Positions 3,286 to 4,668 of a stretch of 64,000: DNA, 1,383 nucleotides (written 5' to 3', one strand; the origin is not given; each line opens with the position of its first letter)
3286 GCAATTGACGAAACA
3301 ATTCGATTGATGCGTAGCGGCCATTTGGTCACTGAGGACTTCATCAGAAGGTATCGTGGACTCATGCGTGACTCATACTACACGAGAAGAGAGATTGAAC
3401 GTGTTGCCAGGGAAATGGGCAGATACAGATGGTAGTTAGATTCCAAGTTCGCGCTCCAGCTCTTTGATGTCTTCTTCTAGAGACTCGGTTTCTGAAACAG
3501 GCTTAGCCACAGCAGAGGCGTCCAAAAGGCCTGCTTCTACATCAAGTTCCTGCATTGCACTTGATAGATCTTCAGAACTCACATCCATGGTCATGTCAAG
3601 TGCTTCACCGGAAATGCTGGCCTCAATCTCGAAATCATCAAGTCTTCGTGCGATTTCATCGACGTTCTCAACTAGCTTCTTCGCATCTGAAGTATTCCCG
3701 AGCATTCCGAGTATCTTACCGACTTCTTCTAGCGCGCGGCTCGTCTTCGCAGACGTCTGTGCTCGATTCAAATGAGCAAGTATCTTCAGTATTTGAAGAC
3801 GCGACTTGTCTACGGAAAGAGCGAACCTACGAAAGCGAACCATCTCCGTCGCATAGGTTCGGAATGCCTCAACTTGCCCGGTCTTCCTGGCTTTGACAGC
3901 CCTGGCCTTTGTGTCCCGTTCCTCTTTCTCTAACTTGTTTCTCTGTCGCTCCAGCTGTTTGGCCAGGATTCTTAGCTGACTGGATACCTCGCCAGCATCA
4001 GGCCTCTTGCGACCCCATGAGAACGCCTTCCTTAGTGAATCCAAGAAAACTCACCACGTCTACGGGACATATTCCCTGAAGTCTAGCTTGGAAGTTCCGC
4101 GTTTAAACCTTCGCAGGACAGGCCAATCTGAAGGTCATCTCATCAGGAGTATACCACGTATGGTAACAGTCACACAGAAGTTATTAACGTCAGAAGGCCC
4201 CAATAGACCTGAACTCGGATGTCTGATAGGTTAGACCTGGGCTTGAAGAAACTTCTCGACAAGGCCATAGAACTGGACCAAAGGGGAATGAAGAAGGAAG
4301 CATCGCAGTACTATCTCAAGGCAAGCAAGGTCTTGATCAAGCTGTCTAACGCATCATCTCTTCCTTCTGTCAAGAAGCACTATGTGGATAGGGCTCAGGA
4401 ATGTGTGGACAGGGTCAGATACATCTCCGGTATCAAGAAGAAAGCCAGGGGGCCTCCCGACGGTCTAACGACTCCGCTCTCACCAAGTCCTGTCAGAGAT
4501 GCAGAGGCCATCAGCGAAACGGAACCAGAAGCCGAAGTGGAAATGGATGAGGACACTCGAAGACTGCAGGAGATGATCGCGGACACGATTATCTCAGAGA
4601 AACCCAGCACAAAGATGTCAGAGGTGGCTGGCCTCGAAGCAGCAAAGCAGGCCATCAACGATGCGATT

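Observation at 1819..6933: Compact eukaryote-type ESCRT locus: CHMP2-like ESCRT-III, Vps4, Vps25 and Vps22 side by side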

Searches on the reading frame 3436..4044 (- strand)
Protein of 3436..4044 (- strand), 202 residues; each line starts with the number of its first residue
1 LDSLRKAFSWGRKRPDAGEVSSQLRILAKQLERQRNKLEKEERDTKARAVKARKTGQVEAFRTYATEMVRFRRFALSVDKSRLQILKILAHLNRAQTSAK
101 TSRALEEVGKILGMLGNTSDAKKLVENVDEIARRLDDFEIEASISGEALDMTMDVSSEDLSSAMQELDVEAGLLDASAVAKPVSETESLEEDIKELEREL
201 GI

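Call 3: search_protein_families(library=pfam, proteins=[window:3436-4044:-], max_evalue=1)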
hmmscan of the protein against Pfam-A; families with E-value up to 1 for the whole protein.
window:3436-4044:- (202 aa): 3 families
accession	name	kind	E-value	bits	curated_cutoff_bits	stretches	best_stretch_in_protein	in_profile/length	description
PF03357.26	Snf7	-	6.9e-10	39.3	27.3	1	22-170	4-152/171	Snf7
PF01526.23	DDE_Tnp_Tn3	-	0.06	12.6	24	1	66-112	234-280/389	Tn3 transposase DDE domain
PF02575.21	YbaB_DNA_bd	-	0.14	12.8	25.5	0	121-158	4-41/91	YbaB/EbfC DNA-binding family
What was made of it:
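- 3436..4044 (-): g2: A-type ESCRT-III (ESCRT-IIIA, CHMP1/2/3-Vps2/24/46 class), 202 aa, with an invariant acidic/leucine C-terminal helix. Pfam Snf7 39.3 bits, above threshold 27.3 (call 3).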

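Call 4: search_protein_families(library=ncbifam, proteins=[window:3436-4044:-], max_evalue=1)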
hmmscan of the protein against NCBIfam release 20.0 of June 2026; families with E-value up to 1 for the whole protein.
window:3436-4044:- (202 aa): 3 families
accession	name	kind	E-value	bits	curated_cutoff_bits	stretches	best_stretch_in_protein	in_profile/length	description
NF041008.1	cell_div_CdvB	equivalog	0.0075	16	370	1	19-117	27-125/260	cell division protein CdvB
NF047408.1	SA0632_fam_LP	equivalog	0.093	12.4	70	0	184-199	22-37/68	SA0632 family lipoprotein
TIGR03151.1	enACPred_II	equivalog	0.66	9.2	453.1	0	145-199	245-299/307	enoyl-[acyl-carrier-protein] reductase FabK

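Call 20: search_solved_structures(query=window:3436-4044:-, max_evalue=1, show_alignments=2)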
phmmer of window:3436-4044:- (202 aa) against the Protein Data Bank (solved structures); distinct sequences matched with E-value up to 1: 12.
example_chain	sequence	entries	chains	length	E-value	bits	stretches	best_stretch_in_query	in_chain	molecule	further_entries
6e8g_T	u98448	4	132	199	9.5e-08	35.7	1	24-189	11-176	Charged multivesicular body protein 1b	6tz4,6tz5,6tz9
8v2q_A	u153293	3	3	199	1.1e-07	35.5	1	24-189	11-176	Charged multivesicular body protein 1b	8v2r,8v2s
3jc1_Ab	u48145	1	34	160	1.6e-07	34.9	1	24-173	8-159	Charged multivesicular body protein 1b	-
7zcg_B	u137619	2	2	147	2.2e-06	31.2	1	26-153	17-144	Charged multivesicular body protein 2a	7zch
13gm_C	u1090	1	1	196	2.5e-06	31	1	22-174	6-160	Charged multivesicular body protein 1a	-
9ftl_A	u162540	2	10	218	0.00021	24.8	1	7-200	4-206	Heimdallarchaeota archaeon AB_125 ESCRT-IIIB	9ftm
9s9j_A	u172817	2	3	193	0.0081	19.6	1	19-149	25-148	Cell division protein CdvB, Vps2 like protein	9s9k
9lys_A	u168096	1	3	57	0.027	17.9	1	101-143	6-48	dAIT03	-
2gd5_A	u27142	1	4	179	0.039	17.4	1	19-170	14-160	Charged multivesicular body protein 3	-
3frv_A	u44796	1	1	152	0.049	17.1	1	19-114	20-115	Charged multivesicular body protein 3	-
3frt_A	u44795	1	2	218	0.061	16.7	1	19-183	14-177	Charged multivesicular body protein 3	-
7zcg_A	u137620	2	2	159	0.22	14.9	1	21-167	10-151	Charged multivesicular body protein 3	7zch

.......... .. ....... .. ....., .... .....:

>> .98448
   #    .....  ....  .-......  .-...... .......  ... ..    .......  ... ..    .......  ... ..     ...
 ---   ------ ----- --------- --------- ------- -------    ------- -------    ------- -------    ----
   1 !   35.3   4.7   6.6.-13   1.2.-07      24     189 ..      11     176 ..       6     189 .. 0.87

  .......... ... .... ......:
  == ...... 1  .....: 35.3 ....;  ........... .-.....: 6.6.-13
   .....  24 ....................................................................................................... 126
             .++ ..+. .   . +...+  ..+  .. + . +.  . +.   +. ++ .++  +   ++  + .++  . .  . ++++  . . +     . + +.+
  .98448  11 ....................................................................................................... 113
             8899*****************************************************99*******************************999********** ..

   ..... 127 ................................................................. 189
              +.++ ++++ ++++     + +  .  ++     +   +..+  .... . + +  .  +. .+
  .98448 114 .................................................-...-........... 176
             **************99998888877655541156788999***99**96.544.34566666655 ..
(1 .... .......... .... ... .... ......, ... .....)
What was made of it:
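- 3436..4044 (-): PDB phmmer: CHMP1B 9.5e-8, CHMP2A 2.2e-6, CHMP1A 2.5e-6, Heimdall ESCRT-IIIB 2e-4, CdvB 8e-3 (call 20).
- On ESCRT-III (Snf7 superfamily), A-type / Vps2-24-46 class: phmmer against PDB: CHMP1B 9.5e-8, CHMP2A 2.2e-6, CHMP1A 2.5e-6; Heimdall B-type 2e-4; CdvB 8e-3; no CHMP4/6 hit (call 20).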

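Call 35: find_homologous_proteins(query=window:3436-4044:-, max_evalue=0.001)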
Query window:3436-4044:- (202 aa): 248 proteins with E <= 0.001 among 1261 candidates; the best 120 are listed.
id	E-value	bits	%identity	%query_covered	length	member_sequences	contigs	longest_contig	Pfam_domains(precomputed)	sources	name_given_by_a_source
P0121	5.7e-116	403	100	100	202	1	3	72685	PF03357.27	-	-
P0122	1.5e-113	395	98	100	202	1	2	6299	PF03357.27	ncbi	-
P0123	1.3e-112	392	97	100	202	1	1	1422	PF03357.27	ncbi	-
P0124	7.3e-107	373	91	100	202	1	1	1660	PF03357.27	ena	-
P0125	1.4e-106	372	91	100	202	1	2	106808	PF03357.27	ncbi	ncbi:MAG: Snf7 family protein [Candidatus Thorarchaeota archaeon]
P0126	2.6e-106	371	91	100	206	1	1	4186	PF03357.27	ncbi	-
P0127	2.8e-106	371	91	100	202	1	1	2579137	PF03357.27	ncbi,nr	ncbi:MAG: Snf7 family protein [Candidatus Thorarchaeota archaeon]|nr:MAG: Snf7 family protein [Candi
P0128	3.1e-106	371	91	100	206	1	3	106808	PF03357.27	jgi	jgi:DNA-binding transcriptional ArsR family regulator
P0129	9.5e-106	369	90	100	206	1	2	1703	PF03357.27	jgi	jgi:hypothetical protein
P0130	2.6e-105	368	90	100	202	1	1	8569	PF03357.27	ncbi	ncbi:MAG: Snf7 family protein [Promethearchaeota archaeon]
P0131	6.7e-105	366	90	100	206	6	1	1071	PF03357.27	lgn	-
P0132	1.4e-104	365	90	100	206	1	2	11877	PF03357.27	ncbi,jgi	-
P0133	1.7e-104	365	89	100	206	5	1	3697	PF03357.27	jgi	jgi:DNA-binding transcriptional ArsR family regulator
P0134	4.2e-104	364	90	100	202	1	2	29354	PF03357.27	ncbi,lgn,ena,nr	ncbi:MAG: Snf7 family protein [Candidatus Thorarchaeota archaeon SMTZ1-83]|nr:MAG: hypothetical prot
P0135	8.4e-104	363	90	100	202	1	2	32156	PF03357.27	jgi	-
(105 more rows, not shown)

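Call 67: find_encoding_contigs(protein=P0134, flank=6000, max_places=2)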
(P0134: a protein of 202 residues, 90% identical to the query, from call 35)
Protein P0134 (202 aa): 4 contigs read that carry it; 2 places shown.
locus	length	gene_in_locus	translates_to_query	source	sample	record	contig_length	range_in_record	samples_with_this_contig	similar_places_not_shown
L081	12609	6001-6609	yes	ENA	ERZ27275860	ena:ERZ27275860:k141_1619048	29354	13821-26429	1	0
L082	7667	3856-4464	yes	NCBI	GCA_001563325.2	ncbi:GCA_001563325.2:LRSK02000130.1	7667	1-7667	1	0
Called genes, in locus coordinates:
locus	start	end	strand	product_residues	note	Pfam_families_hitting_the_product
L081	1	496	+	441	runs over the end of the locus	PF01555:N6_N4_Mtase, PF01170:UPF0020 (weak)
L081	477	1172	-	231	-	-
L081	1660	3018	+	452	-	PF01336:tRNA_anti-codon, PF00152:tRNA-synt_2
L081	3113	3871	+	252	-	PF04157:EAP30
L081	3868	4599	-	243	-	PF05871:ESCRT-II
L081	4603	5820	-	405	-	PF04212:MIT (faint), PF00004:AAA, PF17862:AAA_lid_3, PF09336:Vps4_C (weak)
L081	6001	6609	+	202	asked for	PF03357:Snf7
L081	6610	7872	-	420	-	-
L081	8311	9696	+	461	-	PF01523:PmbA_TldD_1st, PF19290:PmbA_TldD_2nd, PF19289:PmbA_TldD_3rd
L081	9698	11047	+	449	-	PF01523:PmbA_TldD_1st, PF19290:PmbA_TldD_2nd, PF19289:PmbA_TldD_3rd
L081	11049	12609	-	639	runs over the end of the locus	PF03485:Arg_tRNA_synt_N, PF00750:tRNA-synt_1d, PF05746:DALR_1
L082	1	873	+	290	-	PF00152:tRNA-synt_2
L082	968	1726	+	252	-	PF04157:EAP30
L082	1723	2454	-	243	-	PF05871:ESCRT-II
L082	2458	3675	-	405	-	PF04212:MIT (faint), PF00004:AAA, PF17862:AAA_lid_3, PF09336:Vps4_C (weak)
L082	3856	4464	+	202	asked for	PF03357:Snf7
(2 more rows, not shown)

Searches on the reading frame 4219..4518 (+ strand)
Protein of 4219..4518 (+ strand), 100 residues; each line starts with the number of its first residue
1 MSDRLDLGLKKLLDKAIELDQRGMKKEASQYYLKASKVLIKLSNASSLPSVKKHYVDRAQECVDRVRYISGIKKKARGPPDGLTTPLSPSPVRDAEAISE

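Call 52: search_solved_structures(query=window:4219-4518:+, max_evalue=1, show_alignments=1)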
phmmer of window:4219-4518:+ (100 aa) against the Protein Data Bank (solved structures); distinct sequences matched with E-value up to 1: 1.
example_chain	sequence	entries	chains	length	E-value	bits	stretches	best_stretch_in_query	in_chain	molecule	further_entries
8uc6_C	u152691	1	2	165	0.072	16.7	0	15-69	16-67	Calpain-7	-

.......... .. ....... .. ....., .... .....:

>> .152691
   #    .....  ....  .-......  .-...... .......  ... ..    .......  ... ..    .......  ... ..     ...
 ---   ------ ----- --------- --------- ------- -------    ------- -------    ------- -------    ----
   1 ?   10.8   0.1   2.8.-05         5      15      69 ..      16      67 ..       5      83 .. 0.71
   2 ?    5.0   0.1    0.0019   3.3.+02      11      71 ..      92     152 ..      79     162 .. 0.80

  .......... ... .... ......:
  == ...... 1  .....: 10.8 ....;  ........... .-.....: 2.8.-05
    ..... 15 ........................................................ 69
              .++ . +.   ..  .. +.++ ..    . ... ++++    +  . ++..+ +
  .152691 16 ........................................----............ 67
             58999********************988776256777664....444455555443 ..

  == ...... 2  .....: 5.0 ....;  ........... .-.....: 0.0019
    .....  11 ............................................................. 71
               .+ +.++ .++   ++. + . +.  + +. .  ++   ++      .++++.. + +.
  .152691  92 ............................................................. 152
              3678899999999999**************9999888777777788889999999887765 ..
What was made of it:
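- On Vps4 (meiotic-clade AAA+ ATPase): The MIT region alone finds only the calpain-7 MIT at E 0.07 (call 52).
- The MIT domain is below Pfam's threshold, and alone it finds only the calpain-7 MIT at E 0.07 (call 52).
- Tried and rejected: The MIT region alone against solved structures found only the calpain-7 MIT at E 0.07 (call 52).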
